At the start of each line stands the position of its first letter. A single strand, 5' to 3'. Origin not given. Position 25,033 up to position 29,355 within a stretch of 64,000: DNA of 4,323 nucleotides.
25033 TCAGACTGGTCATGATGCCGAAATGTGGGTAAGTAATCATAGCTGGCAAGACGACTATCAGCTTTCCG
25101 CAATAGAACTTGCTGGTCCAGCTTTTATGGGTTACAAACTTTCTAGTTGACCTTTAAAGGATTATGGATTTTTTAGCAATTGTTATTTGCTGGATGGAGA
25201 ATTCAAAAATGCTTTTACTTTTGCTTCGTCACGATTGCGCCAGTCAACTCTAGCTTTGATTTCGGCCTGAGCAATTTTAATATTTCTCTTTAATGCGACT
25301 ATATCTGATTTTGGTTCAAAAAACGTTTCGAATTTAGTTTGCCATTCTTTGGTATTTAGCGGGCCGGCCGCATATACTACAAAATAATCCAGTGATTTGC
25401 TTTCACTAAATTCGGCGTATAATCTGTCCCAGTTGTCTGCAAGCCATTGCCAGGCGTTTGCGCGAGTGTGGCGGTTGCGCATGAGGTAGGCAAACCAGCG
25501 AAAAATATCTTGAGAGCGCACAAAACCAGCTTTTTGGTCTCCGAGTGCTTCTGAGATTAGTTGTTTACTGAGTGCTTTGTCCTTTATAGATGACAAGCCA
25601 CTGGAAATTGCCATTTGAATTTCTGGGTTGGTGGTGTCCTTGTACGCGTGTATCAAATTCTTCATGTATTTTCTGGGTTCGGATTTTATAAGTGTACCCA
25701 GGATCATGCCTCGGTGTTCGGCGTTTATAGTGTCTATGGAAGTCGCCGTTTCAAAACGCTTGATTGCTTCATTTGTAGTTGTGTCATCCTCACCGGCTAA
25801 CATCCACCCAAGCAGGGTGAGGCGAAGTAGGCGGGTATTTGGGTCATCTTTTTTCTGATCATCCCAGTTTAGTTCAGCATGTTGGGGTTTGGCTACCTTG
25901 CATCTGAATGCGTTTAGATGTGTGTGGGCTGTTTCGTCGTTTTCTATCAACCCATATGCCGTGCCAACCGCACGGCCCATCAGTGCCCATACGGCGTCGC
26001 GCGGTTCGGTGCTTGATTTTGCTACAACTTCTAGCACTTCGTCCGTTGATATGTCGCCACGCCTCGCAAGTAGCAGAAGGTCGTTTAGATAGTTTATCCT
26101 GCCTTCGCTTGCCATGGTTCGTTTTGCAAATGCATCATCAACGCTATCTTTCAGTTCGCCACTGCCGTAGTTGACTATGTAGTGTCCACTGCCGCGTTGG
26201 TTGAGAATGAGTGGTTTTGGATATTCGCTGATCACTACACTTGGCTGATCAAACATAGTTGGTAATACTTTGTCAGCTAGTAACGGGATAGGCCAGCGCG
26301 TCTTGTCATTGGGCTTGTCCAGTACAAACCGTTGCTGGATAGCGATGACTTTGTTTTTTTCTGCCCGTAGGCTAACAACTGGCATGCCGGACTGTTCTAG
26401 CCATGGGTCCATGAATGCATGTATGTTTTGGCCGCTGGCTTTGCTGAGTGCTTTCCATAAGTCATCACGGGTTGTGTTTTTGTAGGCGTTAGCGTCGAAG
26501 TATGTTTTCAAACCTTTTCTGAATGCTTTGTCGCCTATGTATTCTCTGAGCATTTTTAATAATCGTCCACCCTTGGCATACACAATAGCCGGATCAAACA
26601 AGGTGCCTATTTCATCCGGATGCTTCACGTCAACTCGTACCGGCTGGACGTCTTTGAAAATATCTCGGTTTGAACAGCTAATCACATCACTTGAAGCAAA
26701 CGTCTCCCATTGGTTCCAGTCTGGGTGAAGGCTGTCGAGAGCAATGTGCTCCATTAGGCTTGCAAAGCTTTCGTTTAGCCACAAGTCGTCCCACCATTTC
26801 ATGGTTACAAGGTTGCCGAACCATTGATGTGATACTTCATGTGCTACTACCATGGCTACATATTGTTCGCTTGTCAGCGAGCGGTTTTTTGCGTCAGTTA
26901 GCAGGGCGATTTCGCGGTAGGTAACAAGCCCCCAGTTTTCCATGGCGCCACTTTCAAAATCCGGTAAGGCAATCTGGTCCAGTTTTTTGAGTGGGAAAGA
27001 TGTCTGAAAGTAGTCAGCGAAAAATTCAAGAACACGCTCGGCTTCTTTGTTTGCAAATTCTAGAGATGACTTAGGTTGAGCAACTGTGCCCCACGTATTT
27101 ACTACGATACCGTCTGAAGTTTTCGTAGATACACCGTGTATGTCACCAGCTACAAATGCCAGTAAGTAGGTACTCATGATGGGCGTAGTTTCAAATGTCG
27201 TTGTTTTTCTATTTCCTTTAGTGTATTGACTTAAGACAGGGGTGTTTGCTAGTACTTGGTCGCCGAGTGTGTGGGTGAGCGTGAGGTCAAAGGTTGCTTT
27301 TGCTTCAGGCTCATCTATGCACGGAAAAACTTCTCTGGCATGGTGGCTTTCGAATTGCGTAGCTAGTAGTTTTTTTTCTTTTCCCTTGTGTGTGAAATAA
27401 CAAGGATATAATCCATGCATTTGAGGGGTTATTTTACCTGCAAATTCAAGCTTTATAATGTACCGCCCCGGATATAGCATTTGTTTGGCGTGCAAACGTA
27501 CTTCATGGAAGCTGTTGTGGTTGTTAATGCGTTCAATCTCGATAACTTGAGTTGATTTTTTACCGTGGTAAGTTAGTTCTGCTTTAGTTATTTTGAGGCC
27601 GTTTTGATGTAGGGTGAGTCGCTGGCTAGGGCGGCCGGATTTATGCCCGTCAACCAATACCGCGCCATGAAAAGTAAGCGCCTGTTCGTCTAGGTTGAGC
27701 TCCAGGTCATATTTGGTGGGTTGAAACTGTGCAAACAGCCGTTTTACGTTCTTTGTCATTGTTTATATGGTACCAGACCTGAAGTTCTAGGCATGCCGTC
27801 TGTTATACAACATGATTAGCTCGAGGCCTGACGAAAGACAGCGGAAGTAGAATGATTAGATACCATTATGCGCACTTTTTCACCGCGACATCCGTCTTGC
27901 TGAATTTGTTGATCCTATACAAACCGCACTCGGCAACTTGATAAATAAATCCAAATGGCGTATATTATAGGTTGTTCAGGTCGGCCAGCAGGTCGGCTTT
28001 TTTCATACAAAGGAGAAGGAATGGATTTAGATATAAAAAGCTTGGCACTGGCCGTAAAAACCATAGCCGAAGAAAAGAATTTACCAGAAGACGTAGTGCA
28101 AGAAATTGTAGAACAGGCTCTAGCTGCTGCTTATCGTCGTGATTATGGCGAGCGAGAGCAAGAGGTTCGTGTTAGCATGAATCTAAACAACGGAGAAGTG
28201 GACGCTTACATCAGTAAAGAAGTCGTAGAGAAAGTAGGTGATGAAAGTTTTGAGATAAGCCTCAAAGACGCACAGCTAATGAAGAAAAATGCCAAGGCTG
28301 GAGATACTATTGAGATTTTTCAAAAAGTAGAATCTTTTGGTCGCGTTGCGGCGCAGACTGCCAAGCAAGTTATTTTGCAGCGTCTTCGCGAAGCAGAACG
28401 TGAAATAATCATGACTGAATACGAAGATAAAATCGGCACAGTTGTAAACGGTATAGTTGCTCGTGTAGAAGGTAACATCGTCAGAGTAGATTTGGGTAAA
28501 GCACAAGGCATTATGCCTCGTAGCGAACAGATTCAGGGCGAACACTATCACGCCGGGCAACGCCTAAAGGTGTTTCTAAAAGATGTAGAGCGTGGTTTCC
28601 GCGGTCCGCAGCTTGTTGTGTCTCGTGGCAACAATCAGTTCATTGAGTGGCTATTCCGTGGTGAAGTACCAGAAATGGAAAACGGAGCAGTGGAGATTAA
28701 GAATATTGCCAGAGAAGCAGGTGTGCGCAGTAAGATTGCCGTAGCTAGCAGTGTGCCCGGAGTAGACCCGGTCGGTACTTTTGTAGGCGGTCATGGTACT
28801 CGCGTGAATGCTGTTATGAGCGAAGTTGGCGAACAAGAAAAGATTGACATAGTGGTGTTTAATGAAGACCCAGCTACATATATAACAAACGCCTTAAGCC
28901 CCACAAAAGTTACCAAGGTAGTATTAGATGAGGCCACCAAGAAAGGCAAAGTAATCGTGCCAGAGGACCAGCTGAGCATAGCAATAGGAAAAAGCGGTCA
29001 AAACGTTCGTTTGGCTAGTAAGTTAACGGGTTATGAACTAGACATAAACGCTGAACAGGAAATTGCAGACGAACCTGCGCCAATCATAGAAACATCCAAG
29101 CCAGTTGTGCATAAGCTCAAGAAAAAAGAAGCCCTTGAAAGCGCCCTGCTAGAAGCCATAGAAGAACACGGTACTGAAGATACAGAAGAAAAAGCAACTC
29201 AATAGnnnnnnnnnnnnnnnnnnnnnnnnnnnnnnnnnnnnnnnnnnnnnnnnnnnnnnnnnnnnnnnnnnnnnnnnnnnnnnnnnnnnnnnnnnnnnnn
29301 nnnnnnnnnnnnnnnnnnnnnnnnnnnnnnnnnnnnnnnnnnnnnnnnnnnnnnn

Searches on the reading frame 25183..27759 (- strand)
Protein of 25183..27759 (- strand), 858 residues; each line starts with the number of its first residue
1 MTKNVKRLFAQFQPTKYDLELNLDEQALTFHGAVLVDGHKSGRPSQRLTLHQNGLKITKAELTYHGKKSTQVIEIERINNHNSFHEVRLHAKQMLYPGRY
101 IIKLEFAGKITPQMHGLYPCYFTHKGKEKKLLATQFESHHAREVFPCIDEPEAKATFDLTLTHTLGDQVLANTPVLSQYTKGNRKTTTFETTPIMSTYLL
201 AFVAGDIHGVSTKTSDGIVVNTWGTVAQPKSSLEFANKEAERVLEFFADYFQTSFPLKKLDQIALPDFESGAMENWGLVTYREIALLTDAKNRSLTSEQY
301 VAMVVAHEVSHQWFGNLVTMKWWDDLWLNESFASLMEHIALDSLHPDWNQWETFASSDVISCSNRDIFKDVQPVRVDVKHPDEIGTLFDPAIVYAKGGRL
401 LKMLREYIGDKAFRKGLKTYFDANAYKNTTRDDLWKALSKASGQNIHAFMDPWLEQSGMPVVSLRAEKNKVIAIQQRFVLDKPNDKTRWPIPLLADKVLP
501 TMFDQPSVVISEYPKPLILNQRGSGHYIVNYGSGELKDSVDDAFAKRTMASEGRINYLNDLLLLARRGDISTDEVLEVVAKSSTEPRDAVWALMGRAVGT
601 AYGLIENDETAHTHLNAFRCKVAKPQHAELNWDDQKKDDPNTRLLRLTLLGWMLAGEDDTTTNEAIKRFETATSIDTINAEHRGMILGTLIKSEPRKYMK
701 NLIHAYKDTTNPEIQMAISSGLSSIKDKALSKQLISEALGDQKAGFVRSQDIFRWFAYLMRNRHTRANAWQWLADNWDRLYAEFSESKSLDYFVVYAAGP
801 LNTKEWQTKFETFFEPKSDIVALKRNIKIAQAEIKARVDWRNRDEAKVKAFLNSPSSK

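Call 8: search_protein_families(library=ncbifam, proteins=[window:25183-27759:-])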
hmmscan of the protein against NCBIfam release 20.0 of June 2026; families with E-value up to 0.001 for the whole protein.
window:25183-27759:- (858 aa): 3 families
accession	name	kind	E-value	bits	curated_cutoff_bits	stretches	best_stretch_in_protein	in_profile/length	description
TIGR02412.1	pepN_strep_liv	equivalog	6.2e-84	282.8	591.2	1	83-472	74-459/832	aminopeptidase N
TIGR02414.1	pepN_proteo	equivalog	1.1e-38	133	718.2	1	14-470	9-450/868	aminopeptidase N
TIGR02411.1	leuko_A4_hydro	equivalog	3.4e-30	105.3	761.7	1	10-460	9-445/600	leukotriene-A(4) hydrolase/aminopeptidase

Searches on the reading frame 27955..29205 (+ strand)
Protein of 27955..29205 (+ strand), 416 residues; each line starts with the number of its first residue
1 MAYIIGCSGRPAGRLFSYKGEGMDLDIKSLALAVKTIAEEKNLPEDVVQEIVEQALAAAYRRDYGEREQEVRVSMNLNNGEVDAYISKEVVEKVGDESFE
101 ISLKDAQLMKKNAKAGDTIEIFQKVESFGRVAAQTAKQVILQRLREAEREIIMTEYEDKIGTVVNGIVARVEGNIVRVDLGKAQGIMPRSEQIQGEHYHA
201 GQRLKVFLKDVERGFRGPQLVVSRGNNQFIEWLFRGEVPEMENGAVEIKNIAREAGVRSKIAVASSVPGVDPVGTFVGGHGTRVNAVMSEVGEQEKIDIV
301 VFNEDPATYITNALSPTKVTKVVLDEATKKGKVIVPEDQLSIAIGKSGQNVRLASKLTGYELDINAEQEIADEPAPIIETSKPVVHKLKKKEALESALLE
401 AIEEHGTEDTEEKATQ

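Call 8: search_protein_families(library=ncbifam, proteins=[window:27955-29205:+])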
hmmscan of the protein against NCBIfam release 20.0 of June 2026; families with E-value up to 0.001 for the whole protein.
window:27955-29205:+ (416 aa): 5 families
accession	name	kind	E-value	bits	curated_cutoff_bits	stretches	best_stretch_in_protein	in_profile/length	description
TIGR01953.1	NusA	equivalog_domain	2.9e-111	371.7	253.4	1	32-368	4-339/340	transcription termination factor NusA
NF006645.0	PRK09202.4-5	equivalog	3.6e-61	207.4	532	1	31-398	20-402/540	transcription termination/antitermination protein NusA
NF006642.0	PRK09202.4-1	equivalog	8e-31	107.1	687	1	89-364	90-372/614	transcription termination/antitermination protein NusA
TIGR01952.1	nusA_arch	equivalog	2e-10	41.2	74.35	1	273-365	44-136/141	NusA-like transcription termination signal-binding factor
NF006261.0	PRK08406.1-5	equivalog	2.9e-05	23.8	231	0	273-327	43-95/173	transcription elongation factor NusA-like protein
